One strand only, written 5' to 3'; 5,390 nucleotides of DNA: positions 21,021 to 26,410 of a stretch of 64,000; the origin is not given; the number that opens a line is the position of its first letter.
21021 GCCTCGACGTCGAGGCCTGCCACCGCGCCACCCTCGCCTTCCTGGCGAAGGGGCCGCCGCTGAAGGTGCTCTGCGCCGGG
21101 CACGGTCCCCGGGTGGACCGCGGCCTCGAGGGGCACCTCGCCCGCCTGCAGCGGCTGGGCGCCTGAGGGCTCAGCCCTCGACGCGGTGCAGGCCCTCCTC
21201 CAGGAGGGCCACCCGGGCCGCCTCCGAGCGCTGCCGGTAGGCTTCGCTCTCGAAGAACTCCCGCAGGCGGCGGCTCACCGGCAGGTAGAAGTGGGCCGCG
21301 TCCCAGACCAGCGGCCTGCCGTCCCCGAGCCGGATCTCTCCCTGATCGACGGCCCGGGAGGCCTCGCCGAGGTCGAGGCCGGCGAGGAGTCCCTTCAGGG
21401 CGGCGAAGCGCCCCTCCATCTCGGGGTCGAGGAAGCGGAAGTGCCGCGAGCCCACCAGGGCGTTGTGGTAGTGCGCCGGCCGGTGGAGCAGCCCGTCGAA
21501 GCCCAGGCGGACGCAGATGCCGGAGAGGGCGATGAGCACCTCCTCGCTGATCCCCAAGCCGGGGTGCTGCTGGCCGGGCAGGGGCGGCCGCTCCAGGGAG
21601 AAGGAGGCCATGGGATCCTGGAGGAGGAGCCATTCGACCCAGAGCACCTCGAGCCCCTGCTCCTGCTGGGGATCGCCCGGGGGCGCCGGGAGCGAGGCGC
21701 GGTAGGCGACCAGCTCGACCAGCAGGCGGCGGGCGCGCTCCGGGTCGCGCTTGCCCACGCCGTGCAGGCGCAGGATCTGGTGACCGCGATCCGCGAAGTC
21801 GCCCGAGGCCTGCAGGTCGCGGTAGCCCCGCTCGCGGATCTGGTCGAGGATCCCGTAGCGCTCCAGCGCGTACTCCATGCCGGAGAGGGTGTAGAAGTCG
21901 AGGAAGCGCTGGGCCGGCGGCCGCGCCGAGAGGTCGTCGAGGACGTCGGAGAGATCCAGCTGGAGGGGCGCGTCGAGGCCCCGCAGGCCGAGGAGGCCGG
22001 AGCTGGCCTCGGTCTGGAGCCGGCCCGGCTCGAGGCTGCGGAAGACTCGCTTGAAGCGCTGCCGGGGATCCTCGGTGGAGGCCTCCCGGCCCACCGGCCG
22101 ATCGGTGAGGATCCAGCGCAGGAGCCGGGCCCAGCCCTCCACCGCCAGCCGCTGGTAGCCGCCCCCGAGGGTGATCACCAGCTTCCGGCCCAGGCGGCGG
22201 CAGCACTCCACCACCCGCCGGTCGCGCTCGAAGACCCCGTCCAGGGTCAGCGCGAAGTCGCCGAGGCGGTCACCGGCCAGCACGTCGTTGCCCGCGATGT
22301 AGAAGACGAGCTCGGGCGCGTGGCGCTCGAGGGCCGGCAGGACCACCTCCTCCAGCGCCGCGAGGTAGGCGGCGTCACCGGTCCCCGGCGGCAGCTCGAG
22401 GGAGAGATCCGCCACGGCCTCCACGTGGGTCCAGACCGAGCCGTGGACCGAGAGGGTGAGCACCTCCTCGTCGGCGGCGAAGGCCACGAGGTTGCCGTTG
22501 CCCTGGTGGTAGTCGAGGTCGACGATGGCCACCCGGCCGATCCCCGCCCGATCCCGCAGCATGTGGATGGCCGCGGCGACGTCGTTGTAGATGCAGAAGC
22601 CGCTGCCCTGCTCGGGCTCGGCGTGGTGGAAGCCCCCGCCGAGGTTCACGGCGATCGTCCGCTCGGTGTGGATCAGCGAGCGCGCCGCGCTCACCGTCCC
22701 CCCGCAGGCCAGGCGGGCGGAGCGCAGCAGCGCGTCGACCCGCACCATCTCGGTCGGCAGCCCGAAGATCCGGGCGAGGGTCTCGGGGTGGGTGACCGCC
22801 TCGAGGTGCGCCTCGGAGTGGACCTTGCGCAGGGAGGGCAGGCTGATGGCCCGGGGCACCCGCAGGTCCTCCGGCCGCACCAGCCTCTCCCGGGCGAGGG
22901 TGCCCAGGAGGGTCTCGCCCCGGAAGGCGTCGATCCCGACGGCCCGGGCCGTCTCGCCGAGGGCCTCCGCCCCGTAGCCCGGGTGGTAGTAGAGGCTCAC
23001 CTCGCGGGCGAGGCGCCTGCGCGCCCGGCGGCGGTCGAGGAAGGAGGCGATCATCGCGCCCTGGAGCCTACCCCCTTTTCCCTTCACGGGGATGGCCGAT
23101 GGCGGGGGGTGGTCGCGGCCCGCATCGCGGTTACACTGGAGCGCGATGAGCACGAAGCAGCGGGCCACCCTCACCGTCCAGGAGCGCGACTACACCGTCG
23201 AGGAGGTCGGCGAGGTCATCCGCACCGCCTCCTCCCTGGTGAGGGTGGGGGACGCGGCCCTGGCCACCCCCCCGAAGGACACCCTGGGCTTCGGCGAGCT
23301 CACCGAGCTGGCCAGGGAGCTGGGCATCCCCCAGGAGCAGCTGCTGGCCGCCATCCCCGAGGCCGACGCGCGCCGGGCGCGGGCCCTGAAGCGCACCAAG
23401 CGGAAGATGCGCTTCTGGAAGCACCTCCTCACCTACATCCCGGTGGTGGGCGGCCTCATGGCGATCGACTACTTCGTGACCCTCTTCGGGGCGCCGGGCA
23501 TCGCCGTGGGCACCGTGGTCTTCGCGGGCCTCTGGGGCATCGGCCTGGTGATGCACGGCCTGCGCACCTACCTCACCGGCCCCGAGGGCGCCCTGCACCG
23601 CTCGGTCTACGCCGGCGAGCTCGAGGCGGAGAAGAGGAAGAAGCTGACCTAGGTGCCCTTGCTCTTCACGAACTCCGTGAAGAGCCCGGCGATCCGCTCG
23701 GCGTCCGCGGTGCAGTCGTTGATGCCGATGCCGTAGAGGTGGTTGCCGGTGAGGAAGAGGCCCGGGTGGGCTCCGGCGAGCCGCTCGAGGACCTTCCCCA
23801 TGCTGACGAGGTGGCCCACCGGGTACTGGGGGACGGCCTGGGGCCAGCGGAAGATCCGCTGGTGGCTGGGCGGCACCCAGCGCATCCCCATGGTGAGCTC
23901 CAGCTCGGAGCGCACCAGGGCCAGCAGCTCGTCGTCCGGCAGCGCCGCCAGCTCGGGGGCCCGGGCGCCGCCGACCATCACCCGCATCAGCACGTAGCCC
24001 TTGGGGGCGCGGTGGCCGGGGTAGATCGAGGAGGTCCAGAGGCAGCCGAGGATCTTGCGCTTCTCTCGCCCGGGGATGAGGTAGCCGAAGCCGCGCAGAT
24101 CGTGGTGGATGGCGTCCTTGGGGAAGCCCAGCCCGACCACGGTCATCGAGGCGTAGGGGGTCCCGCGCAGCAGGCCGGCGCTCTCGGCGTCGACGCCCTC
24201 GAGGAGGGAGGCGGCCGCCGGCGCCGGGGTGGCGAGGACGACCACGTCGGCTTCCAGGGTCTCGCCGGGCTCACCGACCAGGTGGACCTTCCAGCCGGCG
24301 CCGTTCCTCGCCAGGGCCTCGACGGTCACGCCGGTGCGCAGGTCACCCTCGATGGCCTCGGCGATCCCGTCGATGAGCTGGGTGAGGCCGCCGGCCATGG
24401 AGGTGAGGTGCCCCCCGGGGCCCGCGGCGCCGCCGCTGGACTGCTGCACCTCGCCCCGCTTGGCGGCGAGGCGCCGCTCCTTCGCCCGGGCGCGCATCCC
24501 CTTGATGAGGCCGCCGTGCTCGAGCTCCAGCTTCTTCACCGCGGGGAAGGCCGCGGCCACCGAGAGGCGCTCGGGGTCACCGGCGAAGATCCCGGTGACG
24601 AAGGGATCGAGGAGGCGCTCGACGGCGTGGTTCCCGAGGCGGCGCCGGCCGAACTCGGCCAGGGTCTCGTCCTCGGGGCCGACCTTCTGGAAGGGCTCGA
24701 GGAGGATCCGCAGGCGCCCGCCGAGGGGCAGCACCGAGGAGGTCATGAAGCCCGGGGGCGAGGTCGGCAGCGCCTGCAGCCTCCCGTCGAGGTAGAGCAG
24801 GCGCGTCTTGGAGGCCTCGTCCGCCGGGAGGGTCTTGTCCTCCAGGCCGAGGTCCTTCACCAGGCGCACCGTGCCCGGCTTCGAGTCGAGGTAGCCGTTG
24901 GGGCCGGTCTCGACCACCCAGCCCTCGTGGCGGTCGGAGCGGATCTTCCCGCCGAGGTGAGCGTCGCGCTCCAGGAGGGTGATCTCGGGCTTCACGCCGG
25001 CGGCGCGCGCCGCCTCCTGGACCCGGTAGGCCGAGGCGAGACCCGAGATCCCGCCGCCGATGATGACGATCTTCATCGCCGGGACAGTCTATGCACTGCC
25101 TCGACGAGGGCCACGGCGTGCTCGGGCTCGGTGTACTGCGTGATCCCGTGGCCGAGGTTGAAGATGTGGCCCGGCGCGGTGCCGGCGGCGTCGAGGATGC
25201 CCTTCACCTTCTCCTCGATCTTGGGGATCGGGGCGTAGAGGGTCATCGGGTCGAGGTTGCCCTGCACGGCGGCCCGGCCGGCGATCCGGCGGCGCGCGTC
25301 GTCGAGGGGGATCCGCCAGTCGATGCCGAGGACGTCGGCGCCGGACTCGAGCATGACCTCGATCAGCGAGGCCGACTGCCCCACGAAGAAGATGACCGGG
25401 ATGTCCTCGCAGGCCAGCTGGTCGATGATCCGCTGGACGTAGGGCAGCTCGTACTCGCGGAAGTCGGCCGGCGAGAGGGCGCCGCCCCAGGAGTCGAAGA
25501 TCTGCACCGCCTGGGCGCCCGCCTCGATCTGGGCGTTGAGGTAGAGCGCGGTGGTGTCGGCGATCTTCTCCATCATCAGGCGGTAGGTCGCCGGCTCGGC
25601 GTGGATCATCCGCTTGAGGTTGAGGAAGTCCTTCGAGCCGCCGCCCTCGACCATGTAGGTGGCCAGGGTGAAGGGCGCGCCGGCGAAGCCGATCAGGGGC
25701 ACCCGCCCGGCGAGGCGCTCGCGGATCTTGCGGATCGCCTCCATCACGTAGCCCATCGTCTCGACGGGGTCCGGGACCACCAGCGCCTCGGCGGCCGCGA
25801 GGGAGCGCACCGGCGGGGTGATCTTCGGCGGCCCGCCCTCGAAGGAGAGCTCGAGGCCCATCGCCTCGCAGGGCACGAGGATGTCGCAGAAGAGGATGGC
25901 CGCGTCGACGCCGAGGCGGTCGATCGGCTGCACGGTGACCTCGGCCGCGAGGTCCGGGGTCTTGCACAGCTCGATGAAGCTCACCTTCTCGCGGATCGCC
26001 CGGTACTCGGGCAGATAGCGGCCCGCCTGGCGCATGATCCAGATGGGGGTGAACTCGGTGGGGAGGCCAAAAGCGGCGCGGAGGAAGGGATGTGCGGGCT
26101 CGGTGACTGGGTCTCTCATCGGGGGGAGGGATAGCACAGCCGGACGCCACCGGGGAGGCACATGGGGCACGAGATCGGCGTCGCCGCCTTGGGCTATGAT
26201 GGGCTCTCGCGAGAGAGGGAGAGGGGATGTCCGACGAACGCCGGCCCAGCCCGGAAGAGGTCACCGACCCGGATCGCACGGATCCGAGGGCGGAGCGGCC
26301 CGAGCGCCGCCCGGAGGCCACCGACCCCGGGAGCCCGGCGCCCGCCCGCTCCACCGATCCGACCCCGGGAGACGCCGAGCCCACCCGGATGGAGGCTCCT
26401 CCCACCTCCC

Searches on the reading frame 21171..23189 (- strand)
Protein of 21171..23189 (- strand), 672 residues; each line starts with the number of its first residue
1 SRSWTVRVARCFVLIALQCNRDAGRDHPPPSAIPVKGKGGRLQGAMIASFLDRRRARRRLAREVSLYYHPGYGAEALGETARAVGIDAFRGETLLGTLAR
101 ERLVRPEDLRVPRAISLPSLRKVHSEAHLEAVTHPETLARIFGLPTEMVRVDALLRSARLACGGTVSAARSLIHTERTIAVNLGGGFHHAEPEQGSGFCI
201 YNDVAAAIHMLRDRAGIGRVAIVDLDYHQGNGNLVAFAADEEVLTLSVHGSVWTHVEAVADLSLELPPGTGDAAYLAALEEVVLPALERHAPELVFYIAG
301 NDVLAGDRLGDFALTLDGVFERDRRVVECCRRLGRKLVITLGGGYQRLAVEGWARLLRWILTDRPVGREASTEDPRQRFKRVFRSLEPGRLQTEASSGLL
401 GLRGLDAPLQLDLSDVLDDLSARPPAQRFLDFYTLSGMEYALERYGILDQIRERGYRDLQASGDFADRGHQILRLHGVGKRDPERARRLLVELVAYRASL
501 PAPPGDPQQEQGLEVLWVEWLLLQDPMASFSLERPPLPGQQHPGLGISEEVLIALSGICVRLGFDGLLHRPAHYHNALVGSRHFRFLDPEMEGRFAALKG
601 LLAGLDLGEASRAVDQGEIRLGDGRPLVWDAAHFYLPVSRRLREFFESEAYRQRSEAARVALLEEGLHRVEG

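Call 70: search_protein_families(library=pfam, proteins=[window:21171-23189:-], max_evalue=0.001)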
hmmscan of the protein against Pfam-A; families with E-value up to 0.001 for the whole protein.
window:21171-23189:- (672 aa): 1 family
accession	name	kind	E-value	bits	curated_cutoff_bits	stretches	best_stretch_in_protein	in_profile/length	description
PF00850.24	Hist_deacetyl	-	7.3e-57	193.4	27.9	1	90-351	7-288/298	Histone deacetylase domain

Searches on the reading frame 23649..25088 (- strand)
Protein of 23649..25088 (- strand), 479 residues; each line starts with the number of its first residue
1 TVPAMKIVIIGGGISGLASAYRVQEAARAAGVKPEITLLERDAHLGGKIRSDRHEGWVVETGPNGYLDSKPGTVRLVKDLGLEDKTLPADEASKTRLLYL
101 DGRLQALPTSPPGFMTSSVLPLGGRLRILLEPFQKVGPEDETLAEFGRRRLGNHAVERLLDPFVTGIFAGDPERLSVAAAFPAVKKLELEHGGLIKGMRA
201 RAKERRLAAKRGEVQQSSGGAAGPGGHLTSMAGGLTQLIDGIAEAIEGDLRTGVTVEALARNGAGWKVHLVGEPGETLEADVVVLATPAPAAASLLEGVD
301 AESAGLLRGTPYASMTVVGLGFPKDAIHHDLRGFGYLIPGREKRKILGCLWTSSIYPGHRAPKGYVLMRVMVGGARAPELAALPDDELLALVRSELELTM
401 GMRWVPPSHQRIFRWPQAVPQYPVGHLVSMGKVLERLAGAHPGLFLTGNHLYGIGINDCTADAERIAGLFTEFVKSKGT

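Call 70: search_protein_families(library=pfam, proteins=[window:23649-25088:-], max_evalue=0.001)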
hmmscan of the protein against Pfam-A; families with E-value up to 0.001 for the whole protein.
window:23649-25088:- (479 aa): 5 families
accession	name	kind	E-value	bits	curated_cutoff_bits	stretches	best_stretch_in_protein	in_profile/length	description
PF01593.30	Amino_oxidase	-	1.5e-53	183.2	19.8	1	14-467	1-439/443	Flavin containing amine oxidoreductase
PF13450.12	NAD_binding_8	-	1.1e-12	48.5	21.9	1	9-76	1-64/68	NAD(P)-binding Rossmann-like domain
PF01266.30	DAO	-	1.4e-09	38.5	27.9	1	6-344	1-264/353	FAD dependent oxidoreductase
PF13454.12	NAD_binding_9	-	4.6e-05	23.9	21.8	0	8-52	1-44/155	FAD-NAD(P)-binding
PF07992.20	Pyr_redox_2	-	0.00037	20.4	26.1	0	5-40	1-30/291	Pyridine nucleotide-disulphide oxidoreductase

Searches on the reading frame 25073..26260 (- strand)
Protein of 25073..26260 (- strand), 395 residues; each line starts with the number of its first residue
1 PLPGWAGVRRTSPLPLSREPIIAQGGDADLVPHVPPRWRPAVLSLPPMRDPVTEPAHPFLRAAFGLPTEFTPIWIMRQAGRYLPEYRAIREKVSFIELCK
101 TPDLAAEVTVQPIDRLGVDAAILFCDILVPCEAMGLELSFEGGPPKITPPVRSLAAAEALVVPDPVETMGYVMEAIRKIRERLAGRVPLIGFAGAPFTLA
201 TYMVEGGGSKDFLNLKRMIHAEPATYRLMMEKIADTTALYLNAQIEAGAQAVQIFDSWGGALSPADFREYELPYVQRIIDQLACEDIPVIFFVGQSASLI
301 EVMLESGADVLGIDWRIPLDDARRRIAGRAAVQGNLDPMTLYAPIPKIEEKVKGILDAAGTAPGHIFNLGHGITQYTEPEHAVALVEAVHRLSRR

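Call 70: search_protein_families(library=pfam, proteins=[window:25073-26260:-], max_evalue=0.001)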
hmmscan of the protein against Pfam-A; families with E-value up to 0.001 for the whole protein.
window:25073-26260:- (395 aa): 1 family
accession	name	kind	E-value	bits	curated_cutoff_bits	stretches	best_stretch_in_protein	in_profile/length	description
PF01208.23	URO-D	-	1.7e-131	438.8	23.9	1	56-391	3-345/346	Uroporphyrinogen decarboxylase (URO-D)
